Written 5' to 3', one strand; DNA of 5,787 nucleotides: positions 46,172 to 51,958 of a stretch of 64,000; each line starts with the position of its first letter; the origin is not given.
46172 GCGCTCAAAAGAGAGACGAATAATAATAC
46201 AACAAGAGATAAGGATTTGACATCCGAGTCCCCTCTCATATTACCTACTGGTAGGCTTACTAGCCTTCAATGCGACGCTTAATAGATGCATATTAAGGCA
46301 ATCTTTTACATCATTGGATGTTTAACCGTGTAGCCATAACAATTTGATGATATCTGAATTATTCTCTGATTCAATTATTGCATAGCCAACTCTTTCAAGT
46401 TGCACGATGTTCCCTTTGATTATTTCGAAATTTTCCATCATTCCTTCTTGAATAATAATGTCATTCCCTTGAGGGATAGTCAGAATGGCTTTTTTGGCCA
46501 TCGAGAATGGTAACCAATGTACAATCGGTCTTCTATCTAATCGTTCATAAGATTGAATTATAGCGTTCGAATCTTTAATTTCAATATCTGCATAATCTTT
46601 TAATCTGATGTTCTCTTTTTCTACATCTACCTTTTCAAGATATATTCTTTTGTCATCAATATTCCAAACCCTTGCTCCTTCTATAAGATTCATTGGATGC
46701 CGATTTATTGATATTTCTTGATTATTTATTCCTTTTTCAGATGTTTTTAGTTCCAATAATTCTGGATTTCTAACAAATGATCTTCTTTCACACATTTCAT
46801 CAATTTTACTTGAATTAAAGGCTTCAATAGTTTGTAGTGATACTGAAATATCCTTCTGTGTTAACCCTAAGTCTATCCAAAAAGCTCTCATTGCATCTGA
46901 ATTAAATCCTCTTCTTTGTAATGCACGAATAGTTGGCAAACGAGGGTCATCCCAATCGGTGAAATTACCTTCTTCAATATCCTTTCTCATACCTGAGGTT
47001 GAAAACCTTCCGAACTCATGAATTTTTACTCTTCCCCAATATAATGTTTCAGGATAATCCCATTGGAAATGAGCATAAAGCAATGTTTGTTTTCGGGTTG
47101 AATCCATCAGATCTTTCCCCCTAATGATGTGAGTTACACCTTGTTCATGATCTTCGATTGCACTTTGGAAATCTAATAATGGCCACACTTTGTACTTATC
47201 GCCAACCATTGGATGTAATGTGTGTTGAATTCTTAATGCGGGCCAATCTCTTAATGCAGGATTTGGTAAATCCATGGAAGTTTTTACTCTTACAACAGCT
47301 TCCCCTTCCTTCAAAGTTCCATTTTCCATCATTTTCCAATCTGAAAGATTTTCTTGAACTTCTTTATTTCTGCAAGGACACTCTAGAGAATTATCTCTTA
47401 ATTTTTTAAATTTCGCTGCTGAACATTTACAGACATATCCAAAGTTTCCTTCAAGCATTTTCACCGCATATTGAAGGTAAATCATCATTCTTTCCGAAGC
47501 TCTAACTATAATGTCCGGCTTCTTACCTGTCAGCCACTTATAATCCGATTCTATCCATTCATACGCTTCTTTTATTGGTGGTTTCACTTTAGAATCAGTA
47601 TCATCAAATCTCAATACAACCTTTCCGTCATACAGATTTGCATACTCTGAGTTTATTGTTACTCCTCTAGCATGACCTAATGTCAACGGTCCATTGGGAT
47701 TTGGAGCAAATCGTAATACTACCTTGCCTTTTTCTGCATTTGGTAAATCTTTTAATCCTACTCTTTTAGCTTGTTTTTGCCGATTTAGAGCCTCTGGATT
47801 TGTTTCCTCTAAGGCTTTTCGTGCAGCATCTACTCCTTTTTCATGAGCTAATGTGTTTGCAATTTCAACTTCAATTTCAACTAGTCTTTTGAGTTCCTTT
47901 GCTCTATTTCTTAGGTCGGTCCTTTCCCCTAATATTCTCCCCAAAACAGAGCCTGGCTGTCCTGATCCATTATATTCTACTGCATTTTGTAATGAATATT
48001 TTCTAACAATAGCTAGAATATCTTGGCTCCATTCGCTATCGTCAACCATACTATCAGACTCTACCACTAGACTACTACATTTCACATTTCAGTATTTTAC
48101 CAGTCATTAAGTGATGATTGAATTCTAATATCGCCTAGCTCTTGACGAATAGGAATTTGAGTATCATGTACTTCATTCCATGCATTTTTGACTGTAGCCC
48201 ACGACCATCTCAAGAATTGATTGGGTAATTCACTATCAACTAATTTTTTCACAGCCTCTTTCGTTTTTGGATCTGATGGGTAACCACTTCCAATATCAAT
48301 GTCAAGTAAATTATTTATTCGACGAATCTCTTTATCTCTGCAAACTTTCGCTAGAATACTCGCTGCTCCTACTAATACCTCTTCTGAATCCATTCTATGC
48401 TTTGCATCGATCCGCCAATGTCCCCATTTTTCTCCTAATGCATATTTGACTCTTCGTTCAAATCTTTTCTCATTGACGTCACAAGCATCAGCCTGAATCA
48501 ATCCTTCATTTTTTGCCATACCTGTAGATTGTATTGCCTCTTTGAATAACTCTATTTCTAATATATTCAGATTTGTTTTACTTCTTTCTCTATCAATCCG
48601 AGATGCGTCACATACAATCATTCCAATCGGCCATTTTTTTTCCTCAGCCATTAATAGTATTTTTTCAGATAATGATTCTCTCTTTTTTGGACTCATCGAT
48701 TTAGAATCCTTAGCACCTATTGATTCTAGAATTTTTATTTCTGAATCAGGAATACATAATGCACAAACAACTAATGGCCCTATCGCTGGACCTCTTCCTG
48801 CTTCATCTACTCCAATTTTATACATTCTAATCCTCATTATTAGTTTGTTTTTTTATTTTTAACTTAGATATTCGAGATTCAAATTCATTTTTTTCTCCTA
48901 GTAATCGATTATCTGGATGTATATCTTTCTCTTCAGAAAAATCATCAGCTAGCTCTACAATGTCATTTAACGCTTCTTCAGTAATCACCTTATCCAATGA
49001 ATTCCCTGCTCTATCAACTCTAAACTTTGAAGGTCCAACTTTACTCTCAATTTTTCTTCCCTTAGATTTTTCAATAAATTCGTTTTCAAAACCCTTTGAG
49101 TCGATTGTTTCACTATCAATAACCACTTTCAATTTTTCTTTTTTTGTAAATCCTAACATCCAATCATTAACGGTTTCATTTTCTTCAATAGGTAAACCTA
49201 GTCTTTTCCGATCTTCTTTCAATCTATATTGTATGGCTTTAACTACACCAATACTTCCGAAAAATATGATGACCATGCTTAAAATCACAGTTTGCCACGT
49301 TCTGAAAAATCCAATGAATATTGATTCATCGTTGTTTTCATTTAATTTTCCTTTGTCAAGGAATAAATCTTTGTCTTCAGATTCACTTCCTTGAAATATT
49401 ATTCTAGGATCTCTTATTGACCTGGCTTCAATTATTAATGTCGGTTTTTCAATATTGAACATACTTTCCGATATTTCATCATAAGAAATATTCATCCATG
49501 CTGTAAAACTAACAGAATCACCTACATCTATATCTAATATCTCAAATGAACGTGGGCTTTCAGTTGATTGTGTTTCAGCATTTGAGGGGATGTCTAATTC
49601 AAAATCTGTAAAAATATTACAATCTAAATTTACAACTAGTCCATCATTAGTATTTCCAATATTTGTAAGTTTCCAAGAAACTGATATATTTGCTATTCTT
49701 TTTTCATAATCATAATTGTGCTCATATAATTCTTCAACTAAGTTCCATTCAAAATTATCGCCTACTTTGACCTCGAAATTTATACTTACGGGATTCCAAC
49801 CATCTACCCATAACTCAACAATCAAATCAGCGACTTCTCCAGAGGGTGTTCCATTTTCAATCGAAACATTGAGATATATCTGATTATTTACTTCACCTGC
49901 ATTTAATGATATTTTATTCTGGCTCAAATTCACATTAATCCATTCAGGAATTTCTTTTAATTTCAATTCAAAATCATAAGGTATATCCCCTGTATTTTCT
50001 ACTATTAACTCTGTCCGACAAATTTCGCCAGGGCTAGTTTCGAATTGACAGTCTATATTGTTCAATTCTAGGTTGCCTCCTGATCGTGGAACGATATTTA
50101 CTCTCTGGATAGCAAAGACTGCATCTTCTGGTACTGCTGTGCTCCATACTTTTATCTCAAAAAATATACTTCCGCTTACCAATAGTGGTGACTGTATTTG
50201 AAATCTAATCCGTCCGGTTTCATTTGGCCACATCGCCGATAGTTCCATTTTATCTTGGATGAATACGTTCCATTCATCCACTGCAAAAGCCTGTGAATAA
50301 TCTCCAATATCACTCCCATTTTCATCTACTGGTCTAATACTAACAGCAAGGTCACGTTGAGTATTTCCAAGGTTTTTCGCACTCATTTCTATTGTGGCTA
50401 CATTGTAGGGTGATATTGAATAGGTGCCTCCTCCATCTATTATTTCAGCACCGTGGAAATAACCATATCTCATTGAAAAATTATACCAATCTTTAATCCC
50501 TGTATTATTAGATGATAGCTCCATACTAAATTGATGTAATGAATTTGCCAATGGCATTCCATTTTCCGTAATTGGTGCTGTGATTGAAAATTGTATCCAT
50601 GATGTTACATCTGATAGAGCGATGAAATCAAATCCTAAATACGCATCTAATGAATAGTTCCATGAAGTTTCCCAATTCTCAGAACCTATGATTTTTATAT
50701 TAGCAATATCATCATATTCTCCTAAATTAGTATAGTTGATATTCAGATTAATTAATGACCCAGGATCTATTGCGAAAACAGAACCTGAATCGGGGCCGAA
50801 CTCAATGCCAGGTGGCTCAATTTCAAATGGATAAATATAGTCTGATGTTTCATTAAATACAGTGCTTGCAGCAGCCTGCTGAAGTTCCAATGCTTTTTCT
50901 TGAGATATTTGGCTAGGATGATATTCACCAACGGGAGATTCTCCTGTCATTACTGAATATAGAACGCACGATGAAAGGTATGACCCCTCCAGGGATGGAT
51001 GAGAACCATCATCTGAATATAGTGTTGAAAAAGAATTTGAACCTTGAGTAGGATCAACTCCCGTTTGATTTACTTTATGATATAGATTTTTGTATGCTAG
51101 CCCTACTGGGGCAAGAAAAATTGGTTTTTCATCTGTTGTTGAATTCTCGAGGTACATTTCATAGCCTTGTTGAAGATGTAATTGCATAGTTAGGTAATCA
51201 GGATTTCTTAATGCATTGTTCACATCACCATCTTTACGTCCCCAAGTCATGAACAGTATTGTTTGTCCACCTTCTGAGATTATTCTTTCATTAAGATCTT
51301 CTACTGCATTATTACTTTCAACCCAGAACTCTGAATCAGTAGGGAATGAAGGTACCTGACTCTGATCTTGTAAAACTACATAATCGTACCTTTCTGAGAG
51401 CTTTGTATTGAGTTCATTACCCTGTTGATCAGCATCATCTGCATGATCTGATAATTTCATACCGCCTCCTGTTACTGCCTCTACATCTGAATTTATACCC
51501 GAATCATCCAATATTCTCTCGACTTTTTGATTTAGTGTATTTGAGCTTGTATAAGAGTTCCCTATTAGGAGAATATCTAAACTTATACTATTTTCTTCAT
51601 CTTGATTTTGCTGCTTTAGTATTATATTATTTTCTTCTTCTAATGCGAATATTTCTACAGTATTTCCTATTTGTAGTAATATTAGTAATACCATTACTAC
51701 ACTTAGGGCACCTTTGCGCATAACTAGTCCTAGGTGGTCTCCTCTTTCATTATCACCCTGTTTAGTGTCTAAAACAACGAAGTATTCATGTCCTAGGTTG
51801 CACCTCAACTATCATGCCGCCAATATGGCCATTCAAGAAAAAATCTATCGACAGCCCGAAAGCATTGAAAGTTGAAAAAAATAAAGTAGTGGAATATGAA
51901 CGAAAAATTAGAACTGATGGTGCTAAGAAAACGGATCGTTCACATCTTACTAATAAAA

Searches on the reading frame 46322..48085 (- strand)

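Call 10: search_protein_families(library=pfam, proteins=[window:46322-48085:-], max_evalue=0.001)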
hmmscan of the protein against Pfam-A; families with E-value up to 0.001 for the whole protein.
window:46322-48085:- (587 aa): 1 family
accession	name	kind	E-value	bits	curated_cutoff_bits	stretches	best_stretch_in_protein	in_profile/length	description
PF00749.27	tRNA-synt_1c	-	2.6e-60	204.4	23.4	1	121-429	1-313/314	tRNA synthetases class I (E and Q), catalytic domain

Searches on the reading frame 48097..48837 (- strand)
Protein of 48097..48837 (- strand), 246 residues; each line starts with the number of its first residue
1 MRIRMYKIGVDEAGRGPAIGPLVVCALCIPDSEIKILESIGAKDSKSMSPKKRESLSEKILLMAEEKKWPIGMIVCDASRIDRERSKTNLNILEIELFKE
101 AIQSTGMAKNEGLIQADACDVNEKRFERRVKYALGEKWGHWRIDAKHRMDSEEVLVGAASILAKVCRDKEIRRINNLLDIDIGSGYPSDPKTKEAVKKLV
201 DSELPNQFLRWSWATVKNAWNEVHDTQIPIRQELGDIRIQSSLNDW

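Call 10: search_protein_families(library=pfam, proteins=[window:48097-48837:-], max_evalue=0.001)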
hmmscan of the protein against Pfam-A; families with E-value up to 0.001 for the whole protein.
window:48097-48837:- (246 aa): 1 family
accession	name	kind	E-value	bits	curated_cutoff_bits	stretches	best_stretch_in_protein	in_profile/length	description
PF01351.25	RNase_HII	-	2.4e-37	129.2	25.8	1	8-216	1-199/199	Ribonuclease HII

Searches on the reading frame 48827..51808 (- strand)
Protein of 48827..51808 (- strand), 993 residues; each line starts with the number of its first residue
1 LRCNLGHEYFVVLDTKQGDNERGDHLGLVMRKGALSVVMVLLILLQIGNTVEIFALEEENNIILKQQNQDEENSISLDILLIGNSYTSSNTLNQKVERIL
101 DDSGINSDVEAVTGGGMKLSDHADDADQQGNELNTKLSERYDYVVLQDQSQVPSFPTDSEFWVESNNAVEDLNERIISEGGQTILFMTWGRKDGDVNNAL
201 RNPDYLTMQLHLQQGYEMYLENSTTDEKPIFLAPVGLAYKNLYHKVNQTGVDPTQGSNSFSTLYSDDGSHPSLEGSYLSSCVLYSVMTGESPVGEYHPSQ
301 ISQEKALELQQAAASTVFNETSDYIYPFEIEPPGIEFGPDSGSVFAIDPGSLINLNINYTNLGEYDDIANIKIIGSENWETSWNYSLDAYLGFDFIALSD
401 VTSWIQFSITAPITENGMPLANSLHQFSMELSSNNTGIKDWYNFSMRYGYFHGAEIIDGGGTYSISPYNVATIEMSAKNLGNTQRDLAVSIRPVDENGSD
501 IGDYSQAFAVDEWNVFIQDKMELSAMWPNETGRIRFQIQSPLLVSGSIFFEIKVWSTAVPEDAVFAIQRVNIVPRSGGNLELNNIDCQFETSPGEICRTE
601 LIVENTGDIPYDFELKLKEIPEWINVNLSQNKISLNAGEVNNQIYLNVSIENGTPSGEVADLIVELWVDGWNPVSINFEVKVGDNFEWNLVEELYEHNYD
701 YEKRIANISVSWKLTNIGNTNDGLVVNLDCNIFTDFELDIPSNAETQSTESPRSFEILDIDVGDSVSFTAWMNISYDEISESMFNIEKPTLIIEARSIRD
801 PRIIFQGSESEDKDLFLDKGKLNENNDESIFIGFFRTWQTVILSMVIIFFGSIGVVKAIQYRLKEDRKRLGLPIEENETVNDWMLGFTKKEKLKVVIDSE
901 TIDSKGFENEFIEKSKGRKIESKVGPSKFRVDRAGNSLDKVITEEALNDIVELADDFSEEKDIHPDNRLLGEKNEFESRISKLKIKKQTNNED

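Call 10: search_protein_families(library=pfam, proteins=[window:48827-51808:-], max_evalue=0.001)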
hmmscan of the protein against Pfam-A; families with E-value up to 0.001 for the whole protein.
window:48827-51808:- (993 aa): 1 family
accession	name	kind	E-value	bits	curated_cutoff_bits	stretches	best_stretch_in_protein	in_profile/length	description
PF16227.11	DUF4886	-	0.0001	21.8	26.7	0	138-314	80-240/242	Domain of unknown function (DUF4886)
